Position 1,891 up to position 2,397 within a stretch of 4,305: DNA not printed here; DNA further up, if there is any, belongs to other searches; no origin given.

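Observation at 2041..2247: Small two-helix membrane protein placed directly after cox-like in the early transcript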

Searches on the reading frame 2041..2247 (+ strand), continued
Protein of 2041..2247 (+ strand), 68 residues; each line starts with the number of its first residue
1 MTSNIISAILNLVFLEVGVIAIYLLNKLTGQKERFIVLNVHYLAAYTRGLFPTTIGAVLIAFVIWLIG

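Call 49: find_encoding_contigs(protein=P0030, flank=5000, max_places=4)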
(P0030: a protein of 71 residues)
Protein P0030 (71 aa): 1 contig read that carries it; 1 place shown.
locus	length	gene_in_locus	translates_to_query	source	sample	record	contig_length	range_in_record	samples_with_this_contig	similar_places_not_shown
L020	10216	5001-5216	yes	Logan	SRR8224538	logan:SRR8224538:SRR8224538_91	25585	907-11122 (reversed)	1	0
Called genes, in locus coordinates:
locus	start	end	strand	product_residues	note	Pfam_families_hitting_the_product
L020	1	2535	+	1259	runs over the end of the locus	PF27051:TamB_N, PF01203:T2SSN (faint), PF04357:TamB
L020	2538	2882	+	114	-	PF06094:GGACT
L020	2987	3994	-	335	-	PF24624:Int_N, PF00589:Phage_integrase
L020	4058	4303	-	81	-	-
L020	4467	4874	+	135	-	PF10743:Phage_Cox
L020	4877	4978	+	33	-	-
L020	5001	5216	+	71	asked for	-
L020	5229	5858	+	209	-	-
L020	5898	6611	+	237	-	-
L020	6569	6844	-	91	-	-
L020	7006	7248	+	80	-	-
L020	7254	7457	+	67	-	PF06305:LapA_dom (weak)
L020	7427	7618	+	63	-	-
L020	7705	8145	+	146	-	-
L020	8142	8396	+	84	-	PF24732:ParE_like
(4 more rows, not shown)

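Call 58: fold_search(model_id=the predicted structure, library=pdb)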
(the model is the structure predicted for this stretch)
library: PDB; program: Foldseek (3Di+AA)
matches with E <= 10: 0; with E <= 0.001: 0
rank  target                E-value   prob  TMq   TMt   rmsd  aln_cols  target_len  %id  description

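Call 62: find_encoding_contigs(protein=P0020, flank=2500, max_places=3)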
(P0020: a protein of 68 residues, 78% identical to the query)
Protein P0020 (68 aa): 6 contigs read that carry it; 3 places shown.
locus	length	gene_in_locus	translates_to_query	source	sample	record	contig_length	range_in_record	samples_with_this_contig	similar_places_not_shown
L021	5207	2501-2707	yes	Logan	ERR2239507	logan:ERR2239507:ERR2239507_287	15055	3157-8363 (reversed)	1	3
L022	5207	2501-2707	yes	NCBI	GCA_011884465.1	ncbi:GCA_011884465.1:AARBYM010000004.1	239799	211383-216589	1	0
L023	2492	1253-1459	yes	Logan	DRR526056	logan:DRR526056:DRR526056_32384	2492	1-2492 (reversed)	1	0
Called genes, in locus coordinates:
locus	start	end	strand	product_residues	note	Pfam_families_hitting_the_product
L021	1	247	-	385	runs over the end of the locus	PF00389:2-Hacid_dh, PF02826:2-Hacid_dh_C, PF11890:DUF3410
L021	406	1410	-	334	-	PF24624:Int_N, PF00589:Phage_integrase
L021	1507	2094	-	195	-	PF13560:HTH_31 (weak), PF01381:HTH_3 (weak), PF12844:HTH_19 (weak), PF13560:HTH_31 (weak)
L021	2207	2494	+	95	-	PF10743:Phage_Cox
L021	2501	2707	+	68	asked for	-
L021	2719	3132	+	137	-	-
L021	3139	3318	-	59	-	-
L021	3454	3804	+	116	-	PF15958:DUF4761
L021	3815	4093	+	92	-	-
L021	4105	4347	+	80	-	PF15946:DUF4754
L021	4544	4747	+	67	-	-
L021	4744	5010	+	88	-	PF12802:MarR_2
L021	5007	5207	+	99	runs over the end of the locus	-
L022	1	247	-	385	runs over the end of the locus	PF00389:2-Hacid_dh, PF02826:2-Hacid_dh_C, PF11890:DUF3410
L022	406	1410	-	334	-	PF24624:Int_N, PF00589:Phage_integrase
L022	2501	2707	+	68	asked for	-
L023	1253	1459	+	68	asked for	-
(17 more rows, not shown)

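Call 63: find_encoding_contigs(protein=P0022, flank=2500, max_places=3)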
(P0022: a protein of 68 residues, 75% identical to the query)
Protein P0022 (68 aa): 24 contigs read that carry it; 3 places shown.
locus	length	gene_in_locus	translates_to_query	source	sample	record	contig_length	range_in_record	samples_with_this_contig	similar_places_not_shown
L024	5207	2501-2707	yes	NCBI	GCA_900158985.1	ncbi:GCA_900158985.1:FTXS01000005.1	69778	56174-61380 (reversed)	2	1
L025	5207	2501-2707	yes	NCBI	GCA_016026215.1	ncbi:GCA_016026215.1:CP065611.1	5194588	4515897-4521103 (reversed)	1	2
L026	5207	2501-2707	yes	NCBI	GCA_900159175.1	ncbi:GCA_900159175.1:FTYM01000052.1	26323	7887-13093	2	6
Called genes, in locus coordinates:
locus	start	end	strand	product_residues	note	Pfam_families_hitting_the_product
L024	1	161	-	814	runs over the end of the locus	PF04879:Molybdop_Fe4S4, PF00384:Molybdopterin, PF01568:Molydop_binding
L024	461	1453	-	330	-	PF24624:Int_N, PF00589:Phage_integrase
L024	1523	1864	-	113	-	PF13560:HTH_31, PF12844:HTH_19, PF01381:HTH_3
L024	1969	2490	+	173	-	PF10743:Phage_Cox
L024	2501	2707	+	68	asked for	-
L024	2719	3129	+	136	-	-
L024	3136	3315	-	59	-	-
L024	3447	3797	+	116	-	PF15958:DUF4761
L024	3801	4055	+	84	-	-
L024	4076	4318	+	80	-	PF15946:DUF4754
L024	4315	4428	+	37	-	-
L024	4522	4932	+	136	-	-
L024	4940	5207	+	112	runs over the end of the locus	-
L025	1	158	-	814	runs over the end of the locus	PF04879:Molybdop_Fe4S4, PF00384:Molybdopterin, PF01568:Molydop_binding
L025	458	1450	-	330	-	PF24624:Int_N, PF00589:Phage_integrase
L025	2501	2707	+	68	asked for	-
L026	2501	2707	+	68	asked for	-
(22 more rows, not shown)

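Call 64: find_encoding_contigs(protein=P0013, flank=2500, max_places=4)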
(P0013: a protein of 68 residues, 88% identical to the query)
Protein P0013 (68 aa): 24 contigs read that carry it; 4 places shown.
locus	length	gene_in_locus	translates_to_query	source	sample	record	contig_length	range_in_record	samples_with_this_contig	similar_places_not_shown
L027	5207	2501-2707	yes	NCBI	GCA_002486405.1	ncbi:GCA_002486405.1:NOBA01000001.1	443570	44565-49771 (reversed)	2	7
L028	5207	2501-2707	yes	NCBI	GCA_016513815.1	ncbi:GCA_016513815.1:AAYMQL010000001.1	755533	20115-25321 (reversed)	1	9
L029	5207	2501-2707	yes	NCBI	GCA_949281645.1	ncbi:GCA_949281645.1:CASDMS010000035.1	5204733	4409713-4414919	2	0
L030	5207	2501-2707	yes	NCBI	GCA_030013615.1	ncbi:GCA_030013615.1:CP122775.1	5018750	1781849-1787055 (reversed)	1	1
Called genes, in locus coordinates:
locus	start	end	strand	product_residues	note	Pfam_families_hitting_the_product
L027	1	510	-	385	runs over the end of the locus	PF00389:2-Hacid_dh, PF02826:2-Hacid_dh_C, PF11890:DUF3410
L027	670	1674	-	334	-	PF24624:Int_N, PF00589:Phage_integrase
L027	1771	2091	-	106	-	PF13560:HTH_31 (weak), PF12844:HTH_19 (weak), PF01381:HTH_3 (weak)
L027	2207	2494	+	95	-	PF10743:Phage_Cox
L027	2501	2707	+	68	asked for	-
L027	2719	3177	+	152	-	PF15958:DUF4761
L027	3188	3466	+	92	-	-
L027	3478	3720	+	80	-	PF15946:DUF4754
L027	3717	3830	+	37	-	-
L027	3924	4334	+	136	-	-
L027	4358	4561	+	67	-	-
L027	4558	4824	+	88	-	PF12802:MarR_2 (weak)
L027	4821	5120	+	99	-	-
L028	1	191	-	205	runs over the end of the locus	PF00265:TK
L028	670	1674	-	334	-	PF24624:Int_N, PF00589:Phage_integrase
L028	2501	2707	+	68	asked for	-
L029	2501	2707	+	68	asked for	-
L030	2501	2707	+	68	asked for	-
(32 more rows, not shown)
